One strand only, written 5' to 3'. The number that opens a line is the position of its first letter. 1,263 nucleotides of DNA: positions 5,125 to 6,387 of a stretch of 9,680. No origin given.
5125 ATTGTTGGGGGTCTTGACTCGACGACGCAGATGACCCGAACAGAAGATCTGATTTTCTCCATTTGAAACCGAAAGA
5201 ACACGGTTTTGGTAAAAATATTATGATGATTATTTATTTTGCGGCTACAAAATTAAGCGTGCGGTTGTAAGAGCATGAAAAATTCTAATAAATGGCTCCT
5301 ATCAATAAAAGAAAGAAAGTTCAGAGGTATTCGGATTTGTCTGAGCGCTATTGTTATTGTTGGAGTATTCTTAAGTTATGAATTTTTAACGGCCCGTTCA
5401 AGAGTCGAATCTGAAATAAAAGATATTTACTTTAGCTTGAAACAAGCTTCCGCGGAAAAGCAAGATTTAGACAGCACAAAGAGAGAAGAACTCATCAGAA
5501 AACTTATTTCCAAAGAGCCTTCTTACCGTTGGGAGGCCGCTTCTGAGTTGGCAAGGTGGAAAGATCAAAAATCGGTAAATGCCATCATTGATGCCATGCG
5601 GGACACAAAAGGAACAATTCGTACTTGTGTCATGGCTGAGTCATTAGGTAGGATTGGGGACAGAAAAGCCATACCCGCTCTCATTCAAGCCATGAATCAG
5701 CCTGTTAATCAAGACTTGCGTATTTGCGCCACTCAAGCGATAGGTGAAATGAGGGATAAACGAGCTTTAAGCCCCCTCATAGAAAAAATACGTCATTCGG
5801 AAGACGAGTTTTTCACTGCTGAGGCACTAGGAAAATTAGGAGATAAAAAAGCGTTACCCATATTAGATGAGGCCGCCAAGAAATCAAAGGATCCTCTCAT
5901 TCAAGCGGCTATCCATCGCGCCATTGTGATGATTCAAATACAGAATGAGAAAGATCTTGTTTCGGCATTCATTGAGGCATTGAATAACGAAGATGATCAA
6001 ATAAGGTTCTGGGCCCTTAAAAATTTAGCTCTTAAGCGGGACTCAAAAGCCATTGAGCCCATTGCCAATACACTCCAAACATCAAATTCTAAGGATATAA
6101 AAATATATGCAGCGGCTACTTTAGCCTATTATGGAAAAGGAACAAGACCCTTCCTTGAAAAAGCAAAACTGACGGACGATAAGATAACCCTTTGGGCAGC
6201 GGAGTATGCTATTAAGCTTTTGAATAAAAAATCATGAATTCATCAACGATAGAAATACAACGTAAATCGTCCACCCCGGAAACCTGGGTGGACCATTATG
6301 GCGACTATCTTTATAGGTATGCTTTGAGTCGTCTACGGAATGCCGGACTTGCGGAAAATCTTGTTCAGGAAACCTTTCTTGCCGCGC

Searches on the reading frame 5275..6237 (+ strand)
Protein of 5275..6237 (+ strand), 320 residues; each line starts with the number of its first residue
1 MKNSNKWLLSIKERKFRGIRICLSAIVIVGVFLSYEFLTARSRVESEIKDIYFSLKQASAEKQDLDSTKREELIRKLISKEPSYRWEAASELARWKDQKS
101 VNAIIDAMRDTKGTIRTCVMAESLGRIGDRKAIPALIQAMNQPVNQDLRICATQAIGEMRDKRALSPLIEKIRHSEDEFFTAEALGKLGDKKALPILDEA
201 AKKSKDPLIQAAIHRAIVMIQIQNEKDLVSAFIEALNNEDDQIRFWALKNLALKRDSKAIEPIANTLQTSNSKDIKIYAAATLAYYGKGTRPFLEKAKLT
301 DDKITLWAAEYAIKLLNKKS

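Call 3: search_protein_families(library=pfam, proteins=[window:5275-6237:+], max_evalue=0.1)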
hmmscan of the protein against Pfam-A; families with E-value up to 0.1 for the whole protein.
window:5275-6237:+ (320 aa): 6 families
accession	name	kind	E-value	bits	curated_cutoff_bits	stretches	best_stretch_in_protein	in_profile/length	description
PF13646.12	HEAT_2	-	6.7e-32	110.1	27.7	4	73-156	4-87/88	HEAT repeats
PF03130.22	HEAT_PBS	-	1.7e-14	53.1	20.9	2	121-141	6-26/27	PBS lyase HEAT-like repeat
PF13513.12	HEAT_EZ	-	0.00026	21.9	27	0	131-158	28-54/55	HEAT-like repeat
PF02985.28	HEAT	-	0.00041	20.8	23.5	0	228-251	1-24/31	HEAT repeat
PF00514.29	Arm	-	0.013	16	20.6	0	256-285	10-38/41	Armadillo/beta-catenin-like repeat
PF22928.2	INTS1_R4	-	0.022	15.1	27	0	224-252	67-95/102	Integrator complex subunit 1, R4 domain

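Call 4: search_protein_families(library=ncbifam, proteins=[window:5275-6237:+], max_evalue=0.1)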
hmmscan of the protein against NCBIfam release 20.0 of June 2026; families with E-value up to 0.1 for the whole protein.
window:5275-6237:+ (320 aa): 10 families
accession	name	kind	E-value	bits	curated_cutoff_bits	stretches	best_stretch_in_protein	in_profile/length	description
NF007244.0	PRK09687.1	equivalog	1.3e-14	54.2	275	3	130-215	192-277/285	putative lyase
NF058502.1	phyc_lyase_CpcE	equivalog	5.1e-14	52.4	330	1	71-270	5-222/260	C-phycocyanin alpha-cysteine-84 phycocyanobilin lyase subunit CpcE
NF045915.1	PhycobilmeDegNblB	equivalog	7.5e-12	45.2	300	1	75-272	8-205/214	phycobilisome degradation protein NblB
TIGR02270.1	TIGR02270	subfamily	6.6e-08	32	206.8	2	157-284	110-234/410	TIGR02270 family protein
NF058505.1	phyc_lyase_CpeY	equivalog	9.6e-08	31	600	1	80-266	28-217/419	C-phycoerythrin alpha-cysteine-82 phycoerythrobilin lyase CpeY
NF058515.1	phyc_lyase_CpcF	equivalog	3.1e-07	30.2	220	2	104-204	3-103/200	C-phycocyanin alpha-cysteine-84 phycocyanobilin lyase subunit CpcF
NF010374.0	PRK13800.1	equivalog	2.7e-05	22.6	1196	1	147-285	730-865/898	fumarate reductase/succinate dehydrogenase flavoprotein subunit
NF040959.1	MamA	equivalog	0.0035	16.8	200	1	177-288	73-186/204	magnetosome protein MamA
NF006501.0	PRK08937.3-1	equivalog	0.0046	17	310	0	182-213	152-181/191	adenylosuccinate lyase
NF009303.0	PRK12660.1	subfamily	0.036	14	132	1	184-219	45-80/114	putative monovalent cation/H+ antiporter subunit C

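Call 36: find_related_loci(query=window:5275-6237:+, collection=metagenome_contigs, flank=5000)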
Query window:5275-6237:+ (320 aa) in metagenome_contigs; peptide patterns used: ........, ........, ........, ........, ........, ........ (x = any residue, [..] = any of these).
116 stretches matched a pattern, but none encodes a relative of the query by tblastn (E <= 1e-3).

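Call 37: find_homologous_proteins(query=window:5275-6237:+, max_evalue=1e-8)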
Query window:5275-6237:+ (320 aa): 47 proteins with E <= 1e-8 among 1986 candidates.
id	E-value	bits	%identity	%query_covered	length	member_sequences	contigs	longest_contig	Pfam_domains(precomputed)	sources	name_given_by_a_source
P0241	5.6e-195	664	97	100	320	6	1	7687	PF03130.23,PF13646.13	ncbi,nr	ncbi:HEAT repeat domain-containing protein [PVC group bacterium]|nr:HEAT repeat domain-containing pr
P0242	2.9e-126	439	67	96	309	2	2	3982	PF03130.23,PF13646.13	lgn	-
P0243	3.0e-126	439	68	95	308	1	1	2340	PF03130.23,PF13646.13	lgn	-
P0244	5.9e-31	126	34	78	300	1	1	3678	PF02985.29,PF03130.23,PF13513.13,PF13646.13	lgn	-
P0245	7.9e-31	126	37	68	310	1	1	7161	PF03130.23,PF13513.13,PF13646.13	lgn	-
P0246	1.5e-30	125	33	88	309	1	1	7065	PF02985.29,PF03130.23,PF13513.13,PF13646.13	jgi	jgi:HEAT repeat protein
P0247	9.7e-26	109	32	49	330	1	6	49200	PF00514.30,PF22646.3,PF12755.14,PF02985.29,PF03130.23,PF13513.13,PF13646.13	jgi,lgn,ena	-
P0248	2.0e-24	105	30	67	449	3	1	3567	PF12717.14,PF00514.30,PF24714.2,PF12755.14,PF25757.2,PF25786.1,PF02985.29,PF03130.23,PF13513.13,PF13646.13,PF25767.2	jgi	-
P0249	4.4e-21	94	30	71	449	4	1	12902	PF12717.14,PF00514.30,PF24714.2,PF12755.14,PF02985.29,PF01602.27,PF25767.2,PF25757.2,PF25786.1,PF03130.23,PF13513.13,PF13646.13,PF25151.2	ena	-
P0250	2.6e-20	91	27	50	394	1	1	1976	PF12717.14,PF00514.30,PF24714.2,PF02985.29,PF03130.23,PF13513.13,PF13646.13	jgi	jgi:HEAT repeat protein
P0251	2.7e-20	91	31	39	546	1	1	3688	PF23271.2,PF12717.14,PF00514.30,PF12755.14,PF02985.29,PF03130.23,PF13513.13,PF13646.13,PF23227.2,PF25767.2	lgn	-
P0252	2.0e-19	88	27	60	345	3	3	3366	PF00514.30,PF12755.14,PF02985.29,PF03130.23,PF13513.13,PF13646.13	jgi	-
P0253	5.3e-19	87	26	74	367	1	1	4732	PF12717.14,PF00514.30,PF02985.29,PF03130.23,PF13513.13,PF13646.13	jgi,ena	-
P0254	7.2e-19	86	30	77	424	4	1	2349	PF00514.30,PF02985.29,PF03130.23,PF13513.13,PF13646.13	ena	-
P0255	4.5e-17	80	31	60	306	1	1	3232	PF12717.14,PF00514.30,PF02985.29,PF14668.12,PF03130.23,PF13513.13,PF13646.13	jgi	jgi:HEAT repeat protein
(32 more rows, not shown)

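Call 38: find_encoding_contigs(protein=P0242, flank=5000, max_places=3)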
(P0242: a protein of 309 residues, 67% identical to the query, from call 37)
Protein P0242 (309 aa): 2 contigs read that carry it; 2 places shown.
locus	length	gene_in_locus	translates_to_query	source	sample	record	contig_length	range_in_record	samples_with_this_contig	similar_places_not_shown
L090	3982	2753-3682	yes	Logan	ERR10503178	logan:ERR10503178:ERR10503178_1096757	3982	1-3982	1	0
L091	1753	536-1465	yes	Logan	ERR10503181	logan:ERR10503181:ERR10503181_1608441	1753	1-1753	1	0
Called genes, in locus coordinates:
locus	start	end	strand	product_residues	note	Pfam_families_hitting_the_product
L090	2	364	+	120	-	?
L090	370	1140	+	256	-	PF13490:zf-HC2 (faint)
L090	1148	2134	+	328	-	PF01841:Transglut_core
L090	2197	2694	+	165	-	-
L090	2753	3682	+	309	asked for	PF13646:HEAT_2, PF03130:HEAT_PBS (faint), PF13646:HEAT_2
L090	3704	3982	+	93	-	?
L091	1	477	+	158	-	?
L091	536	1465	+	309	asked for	PF13646:HEAT_2, PF03130:HEAT_PBS (faint), PF13646:HEAT_2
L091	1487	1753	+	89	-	?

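Call 39: find_encoding_contigs(protein=P0245, flank=6000, max_places=2)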
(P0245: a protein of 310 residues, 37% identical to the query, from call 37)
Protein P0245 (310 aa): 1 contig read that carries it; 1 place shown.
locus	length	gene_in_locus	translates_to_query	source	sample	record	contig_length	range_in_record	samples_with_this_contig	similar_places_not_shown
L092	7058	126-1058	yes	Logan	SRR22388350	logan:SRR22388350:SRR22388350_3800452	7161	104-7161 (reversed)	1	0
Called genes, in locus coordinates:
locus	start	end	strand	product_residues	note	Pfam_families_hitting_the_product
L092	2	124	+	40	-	?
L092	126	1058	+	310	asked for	PF13513:HEAT_EZ (faint), PF03130:HEAT_PBS (faint), PF13646:HEAT_2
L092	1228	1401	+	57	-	-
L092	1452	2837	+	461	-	PF01841:Transglut_core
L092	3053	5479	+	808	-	PF03190:Thioredox_DsbH, PF13899:Thioredoxin_7, PF13098:Thioredoxin_2, PF07944:Beta-AFase-like_GH127_cat (faint), PF07221:GlcNAc_2-epim (faint), PF01532:Glyco_hydro_47 (weak), PF11412:DsbD_N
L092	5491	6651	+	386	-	PF11376:DUF3179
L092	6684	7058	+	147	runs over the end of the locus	PF13411:MerR_1, PF00376:MerR, PF09278:MerR-DNA-bind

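Call 40: find_encoding_contigs(protein=P0246, flank=6000, max_places=2)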
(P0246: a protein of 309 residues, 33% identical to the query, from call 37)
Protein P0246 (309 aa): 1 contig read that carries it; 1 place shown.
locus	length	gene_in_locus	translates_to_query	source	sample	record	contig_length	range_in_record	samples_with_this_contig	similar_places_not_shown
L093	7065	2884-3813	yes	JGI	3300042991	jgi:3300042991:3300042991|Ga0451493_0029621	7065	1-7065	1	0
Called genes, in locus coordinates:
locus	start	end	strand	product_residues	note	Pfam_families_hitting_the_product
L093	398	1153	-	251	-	PF00535:Glycos_transf_2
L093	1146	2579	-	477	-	PF26314:MptA_B_family (weak), PF09594:GT87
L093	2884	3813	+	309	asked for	PF13513:HEAT_EZ (faint), PF02985:HEAT (faint), PF03130:HEAT_PBS (faint), PF13646:HEAT_2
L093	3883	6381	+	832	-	PF03190:Thioredox_DsbH, PF13098:Thioredoxin_2, PF13899:Thioredoxin_7, PF07944:Beta-AFase-like_GH127_cat (faint), PF07470:Glyco_hydro_88 (faint), PF07221:GlcNAc_2-epim (faint), PF11412:DsbD_N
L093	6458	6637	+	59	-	PF03203:MerC (weak)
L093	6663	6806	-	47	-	-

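Call 88: search_protein_families(library=pfam, proteins=[L090:370-1140:+], max_evalue=0.01)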
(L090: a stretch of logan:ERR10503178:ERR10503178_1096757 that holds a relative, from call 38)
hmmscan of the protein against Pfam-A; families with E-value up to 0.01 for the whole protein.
L090:370-1140:+ (256 aa): 1 family
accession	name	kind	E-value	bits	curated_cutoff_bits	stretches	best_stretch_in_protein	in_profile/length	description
PF13490.11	zf-HC2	-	7e-06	26.5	22.2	1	3-36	1-34/35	Putative zinc-finger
